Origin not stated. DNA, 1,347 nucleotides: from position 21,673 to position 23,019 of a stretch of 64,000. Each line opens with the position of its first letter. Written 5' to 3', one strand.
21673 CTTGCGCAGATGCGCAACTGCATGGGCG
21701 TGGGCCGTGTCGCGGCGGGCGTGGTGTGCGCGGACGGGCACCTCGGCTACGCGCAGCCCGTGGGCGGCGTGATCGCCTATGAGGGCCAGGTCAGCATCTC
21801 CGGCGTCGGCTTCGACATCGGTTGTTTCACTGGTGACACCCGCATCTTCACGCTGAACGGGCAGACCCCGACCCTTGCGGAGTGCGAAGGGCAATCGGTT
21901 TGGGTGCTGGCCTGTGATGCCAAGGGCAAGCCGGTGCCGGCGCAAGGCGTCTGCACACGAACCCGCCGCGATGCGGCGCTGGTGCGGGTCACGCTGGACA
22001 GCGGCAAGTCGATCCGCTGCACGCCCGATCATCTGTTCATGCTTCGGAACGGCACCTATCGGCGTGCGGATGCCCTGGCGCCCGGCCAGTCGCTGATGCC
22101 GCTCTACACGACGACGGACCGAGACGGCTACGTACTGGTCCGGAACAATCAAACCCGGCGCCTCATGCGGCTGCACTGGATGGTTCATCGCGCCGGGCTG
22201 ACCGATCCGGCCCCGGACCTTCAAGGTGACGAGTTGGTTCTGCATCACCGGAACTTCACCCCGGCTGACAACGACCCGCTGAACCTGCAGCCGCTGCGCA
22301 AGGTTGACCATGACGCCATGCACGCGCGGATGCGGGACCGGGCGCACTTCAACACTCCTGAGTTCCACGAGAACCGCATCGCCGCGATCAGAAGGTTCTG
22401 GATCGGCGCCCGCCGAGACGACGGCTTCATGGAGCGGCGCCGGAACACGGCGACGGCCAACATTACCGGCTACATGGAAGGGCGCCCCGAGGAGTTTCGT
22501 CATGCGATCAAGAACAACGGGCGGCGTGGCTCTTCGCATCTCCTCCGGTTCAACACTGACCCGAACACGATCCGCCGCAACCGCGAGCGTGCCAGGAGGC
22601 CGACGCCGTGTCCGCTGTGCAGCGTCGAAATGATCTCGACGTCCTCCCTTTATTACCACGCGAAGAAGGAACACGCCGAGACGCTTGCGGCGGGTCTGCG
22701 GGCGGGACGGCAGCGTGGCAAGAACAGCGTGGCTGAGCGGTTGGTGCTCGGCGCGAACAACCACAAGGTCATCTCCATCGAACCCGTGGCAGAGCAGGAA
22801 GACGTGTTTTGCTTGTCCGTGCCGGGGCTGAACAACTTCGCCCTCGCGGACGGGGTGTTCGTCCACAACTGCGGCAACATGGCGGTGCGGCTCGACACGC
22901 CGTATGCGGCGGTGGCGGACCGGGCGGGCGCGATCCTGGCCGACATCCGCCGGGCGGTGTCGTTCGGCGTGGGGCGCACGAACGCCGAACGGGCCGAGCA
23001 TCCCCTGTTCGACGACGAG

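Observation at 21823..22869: HNH + C2H2 zinc-finger intein at the catalytic Cys of RtcB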

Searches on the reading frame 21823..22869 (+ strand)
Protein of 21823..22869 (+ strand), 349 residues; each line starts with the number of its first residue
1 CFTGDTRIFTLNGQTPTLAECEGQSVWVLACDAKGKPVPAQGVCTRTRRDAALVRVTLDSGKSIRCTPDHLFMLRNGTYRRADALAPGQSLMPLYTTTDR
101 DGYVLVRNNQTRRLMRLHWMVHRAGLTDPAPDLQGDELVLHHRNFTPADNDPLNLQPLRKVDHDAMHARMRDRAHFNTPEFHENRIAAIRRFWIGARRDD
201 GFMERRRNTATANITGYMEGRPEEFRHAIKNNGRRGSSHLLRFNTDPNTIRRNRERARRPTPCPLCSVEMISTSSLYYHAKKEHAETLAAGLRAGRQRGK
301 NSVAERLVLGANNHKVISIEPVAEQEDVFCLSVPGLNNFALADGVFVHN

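Call 5: search_protein_families(library=pfam, proteins=[window:21823-22869:+], max_evalue=10)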
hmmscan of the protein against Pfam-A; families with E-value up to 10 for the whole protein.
window:21823-22869:+ (349 aa): 5 families
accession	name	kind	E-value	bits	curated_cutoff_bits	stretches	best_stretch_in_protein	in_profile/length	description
PF14890.11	Intein_splicing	-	2.8e-20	73.1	35.8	1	18-349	15-155/155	Intein splicing domain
PF01079.26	Hint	-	0.00068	19.7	29.7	1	1-82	13-96/213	Hint module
PF05605.18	zf-Di19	-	0.0085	16.7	27.5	1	262-287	4-28/54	Drought induced 19 protein (Di19), zinc-binding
PF23574.1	zf-C2H2_ZNF142_18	-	0.092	13.3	27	1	263-284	5-26/35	Zinc finger protein 142 C2H2 domain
PF23320.1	Zn_SUZ12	-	0.11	12.7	28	1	251-285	14-48/70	Polycomb protein SUZ12-like, Zn domain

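Call 6: search_protein_families(library=ncbifam, proteins=[window:21823-22869:+], max_evalue=1)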
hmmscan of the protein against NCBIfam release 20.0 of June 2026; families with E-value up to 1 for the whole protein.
window:21823-22869:+ (349 aa): 9 families
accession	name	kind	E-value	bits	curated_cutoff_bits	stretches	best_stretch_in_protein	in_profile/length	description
NF052663.1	RtcB_rel_intein2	exception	1.4e-54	186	1050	1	1-349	78-310/626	intein-containing RctB family protein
TIGR01445.1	intein_Nterm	domain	3.8e-09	37.4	24.5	1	1-73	1-82/83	intein N-terminal splicing region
NF005852.0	PRK07773.1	equivalog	3.6e-06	25.6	780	2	1-91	398-490/886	replicative DNA helicase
TIGR01443.1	intein_Cterm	domain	3.1e-05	24.1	15.6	1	327-349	1-23/24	intein C-terminal splicing region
NF011491.0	PRK14898.1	equivalog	7.9e-05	20.9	783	2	44-76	143-175/860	DNA-directed RNA polymerase subunit A''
NF038136.1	rSAM_Rv_intein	exception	0.0016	17.4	700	1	1-349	76-334/574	intein-containing Rv2578c family radical SAM protein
NF045703.1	rSAM_Tes_intein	exception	0.012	13.4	1700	1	46-105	224-286/1040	tetraether lipid synthase Tes, intein-containing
NF011302.0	PRK14714.1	equivalog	0.019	12.5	1791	1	23-87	978-1046/1350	DNA-directed DNA polymerase II large subunit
NF011418.0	PRK14845.1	equivalog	0.11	10.2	756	1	32-90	73-129/1049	translation initiation factor IF-2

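Call 19: find_related_loci(query=window:21823-22869:+, collection=genome_contigs, flank=4000)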
Query window:21823-22869:+ (349 aa) in genome_contigs; peptide patterns used: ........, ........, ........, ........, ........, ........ (x = any residue, [..] = any of these).
270 stretches matched a pattern; 254 encode a relative of the query (tblastn E <= 1e-3); the best 80 are kept; 80 distinct loci.
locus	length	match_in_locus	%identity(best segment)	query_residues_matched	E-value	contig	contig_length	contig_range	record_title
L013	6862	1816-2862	73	1-349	0e+0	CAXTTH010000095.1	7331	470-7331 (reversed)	MAG TPA_asm: uncultured Acetobacteraceae bacterium isolate public_SRR14722046_metawrap_bin.2 genome assembly, contig: pu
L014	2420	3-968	38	1-349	9e-80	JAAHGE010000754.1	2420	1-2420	MAG: Desertifilum sp. SIO1I2 1I2_NODE_754, whole genome shotgun sequence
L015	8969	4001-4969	40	1-349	1e-74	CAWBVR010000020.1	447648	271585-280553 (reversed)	MAG: Candidatus Eremiobacteraeota bacterium isolate MFD04580.bin.2.72 genome assembly, contig: contig_26175, whole genom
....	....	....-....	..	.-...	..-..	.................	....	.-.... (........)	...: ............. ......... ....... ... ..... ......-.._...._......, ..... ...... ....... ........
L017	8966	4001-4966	39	1-349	2e-79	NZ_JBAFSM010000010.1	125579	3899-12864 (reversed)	Pannus brasiliensis CCIBt3594 NODE_9_length_125579_cov_60.812251, whole genome shotgun sequence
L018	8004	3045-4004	43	1-349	2e-84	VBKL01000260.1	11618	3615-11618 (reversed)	MAG: Deltaproteobacteria bacterium isolate DP_8 14_1009_02_20cm_scaffold_2447, whole genome shotgun sequence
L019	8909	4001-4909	38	1-349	5e-59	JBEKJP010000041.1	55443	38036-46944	MAG: Streptosporangiaceae bacterium isolate SPRUCE 326 SPRUCE_326_41, whole genome shotgun sequence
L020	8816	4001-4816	33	1-349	5e-45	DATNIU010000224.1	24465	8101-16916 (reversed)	MAG TPA_asm: Streptosporangiaceae bacterium isolate SMAG_U11381 k141_281401, whole genome shotgun sequence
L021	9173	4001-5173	27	1-349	1e-35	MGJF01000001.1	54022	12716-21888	MAG: Candidatus Yanofskybacteria bacterium RIFCSPHIGHO2_01_FULL_43_32 rifcsphigho2_01_scaffold_1574, whole genome shotgu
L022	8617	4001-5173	29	1-349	8e-35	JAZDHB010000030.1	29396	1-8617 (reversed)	MAG: Candidatus Micrarchaeota archaeon isolate MEGAHIT-group-0.296 k141_11896347, whole genome shotgun sequence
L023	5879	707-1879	27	1-349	2e-33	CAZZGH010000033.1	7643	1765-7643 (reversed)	MAG TPA_asm: uncultured Candidatus Saccharibacteria bacterium isolate binchicken_co38_350 genome assembly, contig: NODE_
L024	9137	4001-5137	29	1-349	1e-31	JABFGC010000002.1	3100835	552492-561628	MAG: Chloroflexota bacterium isolate CFX11 c_000000001160, whole genome shotgun sequence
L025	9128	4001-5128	30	1-349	6e-31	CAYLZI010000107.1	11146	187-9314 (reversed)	MAG TPA_asm: uncultured Anaerolinea sp. isolate SRP257756_co1_92 genome assembly, contig: NODE_5315_length_11146_cov_9.0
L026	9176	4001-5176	28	1-349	3e-30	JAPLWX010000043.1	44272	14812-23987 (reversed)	MAG: Candidatus Micrarchaeota archaeon isolate LacPavin_0419_WC90_MAG_54_17 LacPavin_0419_WC90_scaffold_375797, whole ge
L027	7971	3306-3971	33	1-349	2e-30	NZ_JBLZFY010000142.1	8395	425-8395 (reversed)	Geminocystis sp. CENA526 NODE_142_size8395_pilon, whole genome shotgun sequence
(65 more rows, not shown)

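Call 26: predict_structure(alignment_id=A1)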
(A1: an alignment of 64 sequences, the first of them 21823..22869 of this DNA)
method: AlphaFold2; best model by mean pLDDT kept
length: 349 residues; sequences in the alignment: 64
mean_pLDDT: 91.0   pTM: 0.74
mean pLDDT of the five models: 91.0, 90.5, 89.6, 89.5, 89.2
residues with pLDDT >= 90: 231; 70-90: 102; 50-70: 16; < 50: 0
segments of 3 or more residues with pLDDT < 50: none
pLDDT, mean of each block of 10 residues (from residue 1): 97 97 98 98 98 97 97 98 98 95 95 96 97 97 96 98 93 68 82 81 86 89 87 72 85 82 89 87 93 67 89 93 98 97 97
secondary structure, 60 per line:
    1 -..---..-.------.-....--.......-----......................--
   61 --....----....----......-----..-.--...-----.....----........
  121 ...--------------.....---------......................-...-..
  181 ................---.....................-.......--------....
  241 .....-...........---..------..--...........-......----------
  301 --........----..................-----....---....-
elements in order: E25-31 E37-58 E63-66 E71-74 E79-81 E96-98 E104-108 E113-116 H117-123 E138-142 E155-159 H160-173 H179-196 H200-220 H222-228 H237-245 H247-257 H273-283 H285-290 H303-310 E315-332 E338-341 E345-348

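Call 31: fold_search(model_id=the predicted structure, library=pdb)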
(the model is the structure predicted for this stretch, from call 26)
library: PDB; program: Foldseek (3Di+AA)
matches with E <= 10: 222; with E <= 0.001: 34
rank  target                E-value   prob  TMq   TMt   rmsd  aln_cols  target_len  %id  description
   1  1dq3                  1.4e-06  1.00  0.35  0.28  19.7       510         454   12  CRYSTAL STRUCTURE OF AN ARCHAEAL INTEIN-ENCODED HOMING ENDONUCLEASE PI-PFUI (released 2000-07-05)
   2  6frg                  2.8e-05  1.00  0.35  0.75   9.6       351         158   11  Crystal structure of G-1F mutant of Ssp DnaB Mini-Intein variant M86 (released 2019-01-30)
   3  4o1r                  5.2e-05  1.00  0.34  0.80   6.0       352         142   12  Crystal structure of NpuDnaB intein (released 2014-03-19)
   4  1zd7_A                5.2e-05  1.00  0.25  0.52   2.7       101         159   18  1.7 Angstrom Crystal Structure Of Post-Splicing Form of a dnaE Intein from Synechocystis Sp. Pcc 6803 (released 2006-01-24)
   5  8ubs_A                6.6e-05  1.00  0.24  0.53   3.2       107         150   30  Crystal structure of NrdJ-1 split intein fusion (released 2024-10-09)
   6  6rpp                  6.6e-05  1.00  0.22  0.44   4.9       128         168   19  Crystal structure of PabCDC21-1 intein (released 2019-08-14)
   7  5i0a                  7.4e-05  1.00  0.24  0.57   6.3       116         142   21  RecA mini intein in complex with cisplatin (released 2016-09-21)
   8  7qss                  9.3e-05  1.00  0.33  0.27  20.2       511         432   11  Crystal structure of homing endonuclease-associated TliVMA intein (C1A) (released 2022-03-30)
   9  6frh_A                9.8e-05  1.00  0.34  0.71   6.5       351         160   10  Crystal structure of Ssp DnaB Mini-Intein variant M86 (released 2019-01-30)
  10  4kl5_A                9.8e-05  1.00  0.23  0.55   1.5        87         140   21  Crystal structure of NpuDnaE intein (released 2013-09-04)
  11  6tyy                  9.8e-05  1.00  0.22  0.50   4.5       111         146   22  Hedgehog autoprocessing mutant D46H (released 2019-11-20)
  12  1zde                  1.0e-04  1.00  0.24  0.49   3.5       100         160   17  1.95 Angstrom Crystal Structure of a dnaE Intein Precursor from Synechocystis Sp. Pcc 6803 (released 2006-01-24)
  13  3nzm                  1.1e-04  1.00  0.24  0.49   3.9       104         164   17  Crystal structure of DNAE intein with N-extein in redox trap (released 2011-06-01)
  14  4kl5_B                1.2e-04  1.00  0.22  0.53   1.7        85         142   21  Crystal structure of NpuDnaE intein (released 2013-09-04)
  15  5bkh                  1.2e-04  0.98  0.12  0.22  18.3       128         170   24  The splicing activity and an alternative domain-swapped structure of the Pyrococcus horikoshii PolII mini-intein (released 2021-08-11)
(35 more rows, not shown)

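Call 34: search_protein_families(library=pfam, alignment_id=A1, max_evalue=0.01)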
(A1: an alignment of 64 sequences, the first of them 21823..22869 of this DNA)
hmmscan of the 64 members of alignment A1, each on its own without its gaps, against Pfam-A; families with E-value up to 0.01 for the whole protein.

A. member 1, window:21823-22869:+ (349 aa): 3 families
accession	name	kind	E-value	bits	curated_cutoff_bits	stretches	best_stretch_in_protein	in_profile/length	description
PF14890.11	Intein_splicing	-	2.8e-20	73.1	35.8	1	18-349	15-155/155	Intein splicing domain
PF01079.26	Hint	-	0.00068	19.7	29.7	1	1-82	13-96/213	Hint module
PF05605.18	zf-Di19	-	0.0085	16.7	27.5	0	262-287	4-28/54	Drought induced 19 protein (Di19), zinc-binding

B. families by the number of members that match (of 64 scanned): 10 families
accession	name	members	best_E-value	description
PF14890.11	Intein_splicing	64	6.1e-33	Intein splicing domain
PF01139.22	RtcB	63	8.4e-127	tRNA-splicing ligase RtcB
PF13392.12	HNH_3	51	3.3e-07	HNH endonuclease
PF01079.26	Hint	49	1.9e-11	Hint module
PF07591.16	PT-HINT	7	8.4e-05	Pretoxin HINT domain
PF14528.11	LAGLIDADG_3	3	1.7e-09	LAGLIDADG-like domain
PF05605.18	zf-Di19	2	0.00082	Drought induced 19 protein (Di19), zinc-binding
PF01520.23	Amidase_3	1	0.0015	N-acetylmuramoyl-L-alanine amidase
PF23574.1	zf-C2H2_ZNF142_18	1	0.0054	Zinc finger protein 142 C2H2 domain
PF07494.17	Reg_prop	1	0.0079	Two component regulator propeller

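Call 44: search_protein_families(library=phrogs, proteins=[window:21823-22869:+], max_evalue=1)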
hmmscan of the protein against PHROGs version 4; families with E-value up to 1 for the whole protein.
window:21823-22869:+ (349 aa): 7 families
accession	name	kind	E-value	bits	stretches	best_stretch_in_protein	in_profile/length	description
phrog_7545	-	DNA, RNA and nucleotide metabolism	1.2e-08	36.3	1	96-175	61-141/160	HNH endonuclease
phrog_21964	-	DNA, RNA and nucleotide metabolism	0.0025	18.5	1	104-173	153-218/244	HNH endonuclease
phrog_20891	-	DNA, RNA and nucleotide metabolism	0.005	17.5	1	100-165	134-199/219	HNH endonuclease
phrog_19902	-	DNA, RNA and nucleotide metabolism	0.044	14.5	1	98-171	67-140/221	HNH endonuclease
phrog_6738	-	unknown function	0.051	14.4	1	17-55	97-134/148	-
phrog_28563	-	unknown function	0.28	12.5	1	313-349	35-70/98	-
phrog_23233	-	unknown function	0.94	10.5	0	181-211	15-45/52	-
